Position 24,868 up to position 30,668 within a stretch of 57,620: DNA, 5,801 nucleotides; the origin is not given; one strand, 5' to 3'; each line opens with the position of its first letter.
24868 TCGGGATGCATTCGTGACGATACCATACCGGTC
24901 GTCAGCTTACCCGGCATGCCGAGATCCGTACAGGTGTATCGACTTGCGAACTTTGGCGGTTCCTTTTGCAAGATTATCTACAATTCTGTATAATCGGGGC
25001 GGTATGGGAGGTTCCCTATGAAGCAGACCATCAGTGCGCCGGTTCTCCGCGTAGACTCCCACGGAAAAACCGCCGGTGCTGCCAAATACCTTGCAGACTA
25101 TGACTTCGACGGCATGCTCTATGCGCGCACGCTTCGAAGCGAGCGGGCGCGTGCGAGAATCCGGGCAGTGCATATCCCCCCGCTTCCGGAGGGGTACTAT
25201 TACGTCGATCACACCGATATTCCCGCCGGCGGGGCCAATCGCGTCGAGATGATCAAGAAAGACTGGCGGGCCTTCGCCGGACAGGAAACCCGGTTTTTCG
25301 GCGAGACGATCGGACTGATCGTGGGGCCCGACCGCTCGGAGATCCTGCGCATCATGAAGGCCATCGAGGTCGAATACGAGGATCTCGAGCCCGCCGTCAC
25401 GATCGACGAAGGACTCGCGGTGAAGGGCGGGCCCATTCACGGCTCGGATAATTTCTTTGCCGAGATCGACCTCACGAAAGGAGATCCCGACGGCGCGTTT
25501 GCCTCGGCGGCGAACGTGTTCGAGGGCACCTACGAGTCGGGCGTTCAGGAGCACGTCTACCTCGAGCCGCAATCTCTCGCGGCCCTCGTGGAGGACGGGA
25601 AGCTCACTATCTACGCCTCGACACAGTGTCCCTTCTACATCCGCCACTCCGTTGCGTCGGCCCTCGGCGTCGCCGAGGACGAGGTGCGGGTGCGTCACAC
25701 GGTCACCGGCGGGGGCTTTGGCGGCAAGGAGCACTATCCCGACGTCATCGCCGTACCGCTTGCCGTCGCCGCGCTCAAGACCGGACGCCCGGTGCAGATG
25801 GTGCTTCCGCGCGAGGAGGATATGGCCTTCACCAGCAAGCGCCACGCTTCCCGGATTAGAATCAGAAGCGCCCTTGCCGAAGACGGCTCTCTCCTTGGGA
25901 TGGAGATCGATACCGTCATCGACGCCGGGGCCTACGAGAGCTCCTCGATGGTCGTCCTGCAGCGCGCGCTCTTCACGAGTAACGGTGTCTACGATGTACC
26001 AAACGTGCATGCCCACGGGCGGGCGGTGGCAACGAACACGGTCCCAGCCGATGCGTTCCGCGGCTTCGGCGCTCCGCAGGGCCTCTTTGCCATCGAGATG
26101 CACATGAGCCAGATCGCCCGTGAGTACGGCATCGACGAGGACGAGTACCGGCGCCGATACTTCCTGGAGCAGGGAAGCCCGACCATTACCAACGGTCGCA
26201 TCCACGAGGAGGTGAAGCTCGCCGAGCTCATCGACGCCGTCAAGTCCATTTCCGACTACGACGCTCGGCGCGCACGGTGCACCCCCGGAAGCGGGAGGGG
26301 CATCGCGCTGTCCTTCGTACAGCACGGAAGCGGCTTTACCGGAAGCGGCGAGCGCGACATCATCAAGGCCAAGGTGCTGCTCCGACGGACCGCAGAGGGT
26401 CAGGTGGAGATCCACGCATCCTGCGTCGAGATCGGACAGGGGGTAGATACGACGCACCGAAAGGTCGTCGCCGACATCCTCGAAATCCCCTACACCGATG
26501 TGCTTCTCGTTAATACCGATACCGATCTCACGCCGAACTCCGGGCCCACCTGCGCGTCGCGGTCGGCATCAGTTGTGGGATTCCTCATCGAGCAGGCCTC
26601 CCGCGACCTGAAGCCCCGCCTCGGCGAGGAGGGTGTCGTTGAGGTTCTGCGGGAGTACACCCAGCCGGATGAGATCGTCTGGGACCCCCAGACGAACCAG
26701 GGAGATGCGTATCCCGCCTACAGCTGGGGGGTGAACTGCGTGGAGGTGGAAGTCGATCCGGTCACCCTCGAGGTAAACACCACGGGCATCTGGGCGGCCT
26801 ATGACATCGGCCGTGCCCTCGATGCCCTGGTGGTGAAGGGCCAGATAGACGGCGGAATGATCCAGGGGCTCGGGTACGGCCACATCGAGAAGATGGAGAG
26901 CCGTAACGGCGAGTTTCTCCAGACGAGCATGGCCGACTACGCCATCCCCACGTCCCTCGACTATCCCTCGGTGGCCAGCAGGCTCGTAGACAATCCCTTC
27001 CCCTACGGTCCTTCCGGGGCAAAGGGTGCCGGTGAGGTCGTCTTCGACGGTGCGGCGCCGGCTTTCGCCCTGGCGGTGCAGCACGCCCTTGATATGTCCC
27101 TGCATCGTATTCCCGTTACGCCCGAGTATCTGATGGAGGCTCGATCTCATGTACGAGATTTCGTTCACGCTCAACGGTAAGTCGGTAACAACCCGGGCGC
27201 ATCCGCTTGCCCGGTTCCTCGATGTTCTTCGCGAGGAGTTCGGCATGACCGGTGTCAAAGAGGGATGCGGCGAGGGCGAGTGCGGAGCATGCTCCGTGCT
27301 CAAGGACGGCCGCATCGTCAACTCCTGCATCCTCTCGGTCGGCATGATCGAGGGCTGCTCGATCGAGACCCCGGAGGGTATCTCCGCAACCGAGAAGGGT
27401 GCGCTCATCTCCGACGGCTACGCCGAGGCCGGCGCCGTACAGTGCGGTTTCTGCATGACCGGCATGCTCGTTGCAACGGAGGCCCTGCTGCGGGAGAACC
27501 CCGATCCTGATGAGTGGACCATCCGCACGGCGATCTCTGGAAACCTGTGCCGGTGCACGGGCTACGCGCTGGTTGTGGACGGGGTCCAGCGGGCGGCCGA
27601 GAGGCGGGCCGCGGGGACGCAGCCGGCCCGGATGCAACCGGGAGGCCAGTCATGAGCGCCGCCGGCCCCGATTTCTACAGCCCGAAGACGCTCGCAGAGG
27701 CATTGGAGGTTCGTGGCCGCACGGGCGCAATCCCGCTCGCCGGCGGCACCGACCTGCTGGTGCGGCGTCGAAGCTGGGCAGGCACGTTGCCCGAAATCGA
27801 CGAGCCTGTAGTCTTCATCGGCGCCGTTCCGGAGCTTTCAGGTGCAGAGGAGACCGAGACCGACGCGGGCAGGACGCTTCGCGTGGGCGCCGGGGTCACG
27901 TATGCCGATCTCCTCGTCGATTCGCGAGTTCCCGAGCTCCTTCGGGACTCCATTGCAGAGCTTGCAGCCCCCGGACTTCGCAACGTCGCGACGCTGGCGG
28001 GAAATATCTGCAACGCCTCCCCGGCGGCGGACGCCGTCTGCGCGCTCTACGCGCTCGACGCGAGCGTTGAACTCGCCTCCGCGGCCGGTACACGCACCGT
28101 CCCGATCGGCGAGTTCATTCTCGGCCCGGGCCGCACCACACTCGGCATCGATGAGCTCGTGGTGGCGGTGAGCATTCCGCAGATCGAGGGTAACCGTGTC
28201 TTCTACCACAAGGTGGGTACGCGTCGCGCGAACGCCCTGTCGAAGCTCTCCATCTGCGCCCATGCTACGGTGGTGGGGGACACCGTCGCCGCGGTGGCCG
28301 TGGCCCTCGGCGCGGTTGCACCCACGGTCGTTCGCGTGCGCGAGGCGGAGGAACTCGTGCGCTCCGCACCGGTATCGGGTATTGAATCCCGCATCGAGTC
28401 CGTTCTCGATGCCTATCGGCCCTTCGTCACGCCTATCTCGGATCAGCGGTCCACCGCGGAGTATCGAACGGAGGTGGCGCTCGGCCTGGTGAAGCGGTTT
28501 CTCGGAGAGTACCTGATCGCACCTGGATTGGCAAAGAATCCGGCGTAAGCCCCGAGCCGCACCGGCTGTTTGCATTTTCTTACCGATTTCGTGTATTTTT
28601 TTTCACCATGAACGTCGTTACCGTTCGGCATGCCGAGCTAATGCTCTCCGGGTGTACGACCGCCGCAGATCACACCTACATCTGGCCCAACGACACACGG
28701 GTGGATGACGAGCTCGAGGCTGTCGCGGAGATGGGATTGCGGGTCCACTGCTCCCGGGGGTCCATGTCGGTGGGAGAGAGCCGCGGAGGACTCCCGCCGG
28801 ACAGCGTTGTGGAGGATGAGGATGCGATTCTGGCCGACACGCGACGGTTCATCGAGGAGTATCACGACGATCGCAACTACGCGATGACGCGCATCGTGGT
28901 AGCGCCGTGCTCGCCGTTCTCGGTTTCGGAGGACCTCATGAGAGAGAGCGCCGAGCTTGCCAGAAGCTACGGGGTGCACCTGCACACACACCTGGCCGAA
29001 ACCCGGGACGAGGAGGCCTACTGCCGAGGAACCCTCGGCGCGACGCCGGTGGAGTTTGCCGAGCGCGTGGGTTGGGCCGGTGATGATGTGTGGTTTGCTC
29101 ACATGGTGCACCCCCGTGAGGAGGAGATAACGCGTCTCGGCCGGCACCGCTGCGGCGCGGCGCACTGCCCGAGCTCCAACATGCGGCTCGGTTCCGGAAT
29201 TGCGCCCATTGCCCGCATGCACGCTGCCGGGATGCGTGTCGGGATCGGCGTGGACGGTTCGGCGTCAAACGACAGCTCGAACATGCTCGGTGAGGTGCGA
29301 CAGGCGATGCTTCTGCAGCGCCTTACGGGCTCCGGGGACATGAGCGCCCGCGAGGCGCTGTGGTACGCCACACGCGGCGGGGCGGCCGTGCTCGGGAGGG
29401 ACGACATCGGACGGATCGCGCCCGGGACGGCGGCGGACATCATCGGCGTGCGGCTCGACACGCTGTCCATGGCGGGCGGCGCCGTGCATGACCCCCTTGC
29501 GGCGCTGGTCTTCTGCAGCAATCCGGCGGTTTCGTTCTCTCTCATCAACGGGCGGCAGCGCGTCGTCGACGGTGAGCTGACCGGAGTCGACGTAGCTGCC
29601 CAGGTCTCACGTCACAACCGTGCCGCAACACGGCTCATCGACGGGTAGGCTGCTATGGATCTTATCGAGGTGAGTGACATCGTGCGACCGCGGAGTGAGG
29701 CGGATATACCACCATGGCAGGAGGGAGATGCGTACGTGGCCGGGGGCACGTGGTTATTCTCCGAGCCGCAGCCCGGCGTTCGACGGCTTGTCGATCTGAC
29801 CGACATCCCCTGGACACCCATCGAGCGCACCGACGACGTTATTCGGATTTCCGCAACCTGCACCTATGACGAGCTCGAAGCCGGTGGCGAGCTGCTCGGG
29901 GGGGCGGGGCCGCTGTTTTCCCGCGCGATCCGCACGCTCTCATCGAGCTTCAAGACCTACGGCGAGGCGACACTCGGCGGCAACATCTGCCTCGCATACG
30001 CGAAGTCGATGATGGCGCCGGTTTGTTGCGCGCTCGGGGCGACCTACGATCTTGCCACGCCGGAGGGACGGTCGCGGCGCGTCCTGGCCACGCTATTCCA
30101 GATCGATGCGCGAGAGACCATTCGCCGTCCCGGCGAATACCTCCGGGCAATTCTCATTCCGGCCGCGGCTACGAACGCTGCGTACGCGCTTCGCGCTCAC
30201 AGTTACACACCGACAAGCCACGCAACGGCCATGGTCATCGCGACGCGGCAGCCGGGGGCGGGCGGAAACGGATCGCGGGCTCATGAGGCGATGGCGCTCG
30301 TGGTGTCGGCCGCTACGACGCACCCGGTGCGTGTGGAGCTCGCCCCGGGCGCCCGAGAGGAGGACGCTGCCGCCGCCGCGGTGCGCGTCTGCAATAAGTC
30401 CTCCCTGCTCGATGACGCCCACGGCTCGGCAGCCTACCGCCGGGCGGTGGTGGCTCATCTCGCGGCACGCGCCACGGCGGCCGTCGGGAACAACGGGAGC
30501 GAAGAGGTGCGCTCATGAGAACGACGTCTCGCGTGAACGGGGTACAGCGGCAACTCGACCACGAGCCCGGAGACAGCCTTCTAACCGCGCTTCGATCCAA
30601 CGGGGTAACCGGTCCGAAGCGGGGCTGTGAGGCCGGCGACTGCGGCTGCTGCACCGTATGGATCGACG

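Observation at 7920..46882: Composite purine/urate catabolic supercluster that combines the O2-dependent uricase route with the ygeW-ygeY-ssnA-ygfK-xdhD gene set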

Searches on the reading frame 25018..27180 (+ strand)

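Call 6: search_protein_families(library=ncbifam, proteins=[window:25018-27180:+], max_evalue=0.00001)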
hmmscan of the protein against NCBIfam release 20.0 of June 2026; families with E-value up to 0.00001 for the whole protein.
window:25018-27180:+ (720 aa): 13 families
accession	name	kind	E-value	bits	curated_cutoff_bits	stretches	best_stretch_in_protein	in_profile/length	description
TIGR03196.1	pucD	equivalog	5.2e-114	382.3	783.65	2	5-535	3-542/763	xanthine dehydrogenase subunit D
NF043082.1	XdhA_XDHase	equivalog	6.2e-112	375.1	780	2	8-535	4-545/758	xanthine dehydrogenase subunit XdhA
TIGR03311.1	Se_dep_XDH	equivalog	5.1e-110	368.9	830.45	1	5-692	162-832/848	selenium-dependent xanthine dehydrogenase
NF007426.0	PRK09970.1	equivalog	7.7e-108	361.5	916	2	3-535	4-548/761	xanthine dehydrogenase molybdenum-binding subunit XdhA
TIGR03194.1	4hydrxCoA_A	equivalog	2.2e-106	357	994.55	2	11-535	3-529/746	4-hydroxybenzoyl-CoA reductase subunit alpha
TIGR02965.1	xanthine_xdhB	equivalog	3e-100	336.5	849.5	2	15-536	11-533/758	xanthine dehydrogenase molybdopterin binding subunit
NF041018.1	glyceraldDH_alpha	equivalog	1.1e-83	281.9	790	2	5-535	3-543/741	glyceraldehyde dehydrogenase subunit alpha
NF045668.1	pterin_aldehy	equivalog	5.3e-82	276.3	1100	1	91-707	274-902/905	molybdopterin-dependent aldehyde oxidoreductase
NF040766.1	CODH_aero_grp5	exception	6.4e-66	223.1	950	2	3-532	3-550/785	aerobic carbon-monoxide dehydrogenase large subunit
TIGR02969.1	mam_aldehyde_ox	subfamily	4.1e-60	203.4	1912.3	2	3-535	574-1102/1330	aldehyde oxidase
TIGR03313.1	Se_sel_red_Mo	hypoth_equivalog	8.3e-60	202.5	1101.9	2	144-539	351-749/951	molybdopterin-dependent oxidoreductase Mo/Fe-S-binding subunit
TIGR02416.1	CO_dehy_Mo_lg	equivalog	3e-54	184.4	991.15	2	19-532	7-557/770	aerobic carbon-monoxide dehydrogenase large subunit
NF041671.1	peri_hyde_PaoC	equivalog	1.7e-50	172.2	1180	1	4-708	17-730/735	aldehyde oxidoreductase molybdenum-binding subunit PaoC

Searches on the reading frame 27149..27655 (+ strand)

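Call 6: search_protein_families(library=ncbifam, proteins=[window:27149-27655:+], max_evalue=0.00001)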
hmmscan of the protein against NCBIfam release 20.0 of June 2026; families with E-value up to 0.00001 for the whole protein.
window:27149-27655:+ (168 aa): 11 families
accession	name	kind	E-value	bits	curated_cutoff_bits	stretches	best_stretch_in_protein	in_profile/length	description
TIGR03311.1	Se_dep_XDH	equivalog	8.8e-43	146.5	830.45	1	5-165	2-159/848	selenium-dependent xanthine dehydrogenase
TIGR03198.1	pucE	equivalog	2.4e-42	144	254.3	1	4-150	4-149/151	xanthine dehydrogenase subunit E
NF043084.2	XdhC_XDHase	equivalog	5.7e-42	142.8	217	1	3-150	2-150/151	xanthine dehydrogenase subunit XdhC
NF041020.1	glyceraldDH_gamma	equivalog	2.5e-41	141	290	1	3-152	12-161/164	glyceraldehyde dehydrogenase subunit gamma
TIGR03193.1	4hydroxCoAred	equivalog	5.6e-41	139.9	257.8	1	7-150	5-148/148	4-hydroxybenzoyl-CoA reductase subunit gamma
NF007387.0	PRK09908.1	equivalog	3.7e-38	130.5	212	1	3-149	8-155/159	xanthine dehydrogenase iron sulfur-binding subunit XdhC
NF045668.1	pterin_aldehy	equivalog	1.3e-37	129.4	1100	1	5-151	4-153/905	molybdopterin-dependent aldehyde oxidoreductase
TIGR02963.1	xanthine_xdhA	equivalog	5.7e-35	120.8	467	1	4-155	1-163/468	xanthine dehydrogenase small subunit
NF008514.0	PRK11433.1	equivalog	3.2e-26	92.2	322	1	3-153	52-217/218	aldehyde dehydrogenase iron-sulfur subunit PaoA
TIGR02969.1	mam_aldehyde_ox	subfamily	1e-23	82.9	1912.3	1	4-147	3-158/1330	aldehyde oxidase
TIGR03313.1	Se_sel_red_Mo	hypoth_equivalog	1.9e-10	39.1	1101.9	1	6-156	1-151/951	molybdopterin-dependent oxidoreductase Mo/Fe-S-binding subunit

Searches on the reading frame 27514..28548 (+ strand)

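Call 6: search_protein_families(library=ncbifam, proteins=[window:27514-28548:+], max_evalue=0.00001)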
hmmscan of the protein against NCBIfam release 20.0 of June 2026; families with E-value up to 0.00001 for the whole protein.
window:27514-28548:+ (344 aa): 7 families
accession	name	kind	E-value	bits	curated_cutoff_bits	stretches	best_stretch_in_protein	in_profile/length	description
NF043083.1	XdhB_XDHase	equivalog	4.9e-46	157.1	310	1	54-332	7-282/289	xanthine dehydrogenase subunit XdhB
NF007427.0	PRK09971.1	equivalog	3.5e-41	141.3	287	1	55-332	8-282/292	xanthine dehydrogenase FAD-binding subunit XdhB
TIGR02963.1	xanthine_xdhA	equivalog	1.2e-37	129.7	467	1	49-330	190-465/468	xanthine dehydrogenase small subunit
NF041019.1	glyceraldDH_beta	equivalog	2.4e-37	128.7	350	1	53-330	7-277/280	glyceraldehyde dehydrogenase subunit beta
TIGR03195.1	4hydrxCoA_B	equivalog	5.8e-23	81.5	404.55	2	166-331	153-317/321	4-hydroxybenzoyl-CoA reductase subunit beta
TIGR03199.1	pucC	equivalog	7.9e-20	71.2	306.05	1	57-322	1-258/264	xanthine dehydrogenase subunit C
TIGR03312.1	Se_sel_red_FAD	hypoth_equivalog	1e-10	41.3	241.5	1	54-280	4-206/257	molybdopterin-dependent oxidoreductase FAD-binding subunit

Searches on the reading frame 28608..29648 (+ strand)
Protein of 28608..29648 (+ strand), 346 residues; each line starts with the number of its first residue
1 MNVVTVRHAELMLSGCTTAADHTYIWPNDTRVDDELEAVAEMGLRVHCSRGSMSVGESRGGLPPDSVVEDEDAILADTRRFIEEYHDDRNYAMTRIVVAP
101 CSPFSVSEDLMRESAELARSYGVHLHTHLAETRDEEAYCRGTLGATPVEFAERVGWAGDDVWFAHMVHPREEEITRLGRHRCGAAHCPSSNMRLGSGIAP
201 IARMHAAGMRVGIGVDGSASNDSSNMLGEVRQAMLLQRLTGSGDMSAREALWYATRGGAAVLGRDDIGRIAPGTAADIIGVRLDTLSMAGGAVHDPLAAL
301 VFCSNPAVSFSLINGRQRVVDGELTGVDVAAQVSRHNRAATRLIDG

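Call 6: search_protein_families(library=ncbifam, proteins=[window:28608-29648:+], max_evalue=0.00001)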
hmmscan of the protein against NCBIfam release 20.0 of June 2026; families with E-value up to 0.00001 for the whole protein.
window:28608-29648:+ (346 aa): 23 families
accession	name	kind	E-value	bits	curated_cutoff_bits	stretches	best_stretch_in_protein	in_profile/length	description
NF006055.0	PRK08203.1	equivalog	7.8e-152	505.9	532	1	6-345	112-452/455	8-oxoguanine deaminase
NF009059.0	PRK12393.1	equivalog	3.7e-91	306.1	543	1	6-344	113-456/460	amidohydrolase family protein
NF005557.0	PRK07228.1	equivalog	7.2e-63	212.8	522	1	8-343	107-437/445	5'-deoxyadenosine deaminase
NF006549.0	PRK09045.1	equivalog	1e-52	179.3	540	1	9-338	120-434/444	TRZ/ATZ family hydrolase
NF004701.0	PRK06038.1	equivalog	1.5e-43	149.1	609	1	9-343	109-426/432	N-ethylammeline chlorohydrolase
NF006252.0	PRK08393.1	equivalog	1.1e-41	143.2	617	1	10-337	107-417/424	N-ethylammeline chlorohydrolase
NF004801.0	PRK06151.1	subfamily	2.5e-41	142.1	416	1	9-343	115-462/491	chlorohydrolase family protein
NF005211.0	PRK06687.1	equivalog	8.2e-41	140.1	703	1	3-328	104-418/419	TRZ/ATZ family protein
NF006681.0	PRK09229.1-2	equivalog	1.3e-40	139.6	362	1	5-337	102-444/451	formimidoylglutamate deiminase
NF012037.0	PRK15493.1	equivalog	1.6e-38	132.7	779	1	10-329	112-419/435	bifunctional S-methyl-5'-thioadenosine deaminase/S-adenosylhomocysteine deaminase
TIGR02967.1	guan_deamin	equivalog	2.4e-37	128.9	375.4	1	9-281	97-360/401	guanine deaminase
NF006679.0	PRK09228.1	subfamily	1.4e-36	126.2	351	1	9-284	122-388/433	guanine deaminase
NF006056.0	PRK08204.1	subfamily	3.6e-31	108.4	391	1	10-344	111-441/449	hypothetical protein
NF004995.0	PRK06380.1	subfamily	4.6e-29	101.6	567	1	76-329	156-409/418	metal-dependent hydrolase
TIGR02022.1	hutF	equivalog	9.3e-26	90.6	413.05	1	77-327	180-439/455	formimidoylglutamate deiminase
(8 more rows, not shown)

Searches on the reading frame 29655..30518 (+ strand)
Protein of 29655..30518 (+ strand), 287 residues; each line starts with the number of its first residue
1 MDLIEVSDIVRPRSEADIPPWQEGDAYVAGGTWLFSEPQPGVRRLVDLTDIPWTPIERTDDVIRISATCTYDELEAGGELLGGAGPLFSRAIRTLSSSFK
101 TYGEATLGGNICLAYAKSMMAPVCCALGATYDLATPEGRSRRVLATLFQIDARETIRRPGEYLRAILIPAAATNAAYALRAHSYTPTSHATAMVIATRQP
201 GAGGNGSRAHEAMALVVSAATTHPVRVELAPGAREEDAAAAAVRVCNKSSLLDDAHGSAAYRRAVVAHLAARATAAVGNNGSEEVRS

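Call 6: search_protein_families(library=ncbifam, proteins=[window:29655-30518:+], max_evalue=0.00001)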
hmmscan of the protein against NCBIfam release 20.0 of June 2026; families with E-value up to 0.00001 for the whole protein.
window:29655-30518:+ (287 aa): 5 families
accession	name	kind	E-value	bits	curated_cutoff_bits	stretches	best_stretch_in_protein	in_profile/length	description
TIGR02963.1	xanthine_xdhA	equivalog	1.8e-11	43.4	467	1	55-272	248-463/468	xanthine dehydrogenase small subunit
NF043083.1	XdhB_XDHase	equivalog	3.7e-10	39.4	310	1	39-276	43-282/289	xanthine dehydrogenase subunit XdhB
TIGR03195.1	4hydrxCoA_B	equivalog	3.1e-09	36.4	404.55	0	120-276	161-318/321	4-hydroxybenzoyl-CoA reductase subunit beta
NF041019.1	glyceraldDH_beta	equivalog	6.9e-08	32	350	1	45-274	50-277/280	glyceraldehyde dehydrogenase subunit beta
NF007427.0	PRK09971.1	equivalog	8.5e-06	25.2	287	0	45-273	49-279/292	xanthine dehydrogenase FAD-binding subunit XdhB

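Call 19: search_protein_families(library=pfam, proteins=[window:29655-30518:+], max_evalue=0.001)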
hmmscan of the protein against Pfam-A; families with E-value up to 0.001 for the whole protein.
window:29655-30518:+ (287 aa): 1 family
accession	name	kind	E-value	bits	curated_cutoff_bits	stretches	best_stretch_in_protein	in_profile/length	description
PF00941.27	FAD_binding_5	-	2.2e-17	63.8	27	1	26-170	25-169/170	FAD binding domain in molybdopterin dehydrogenase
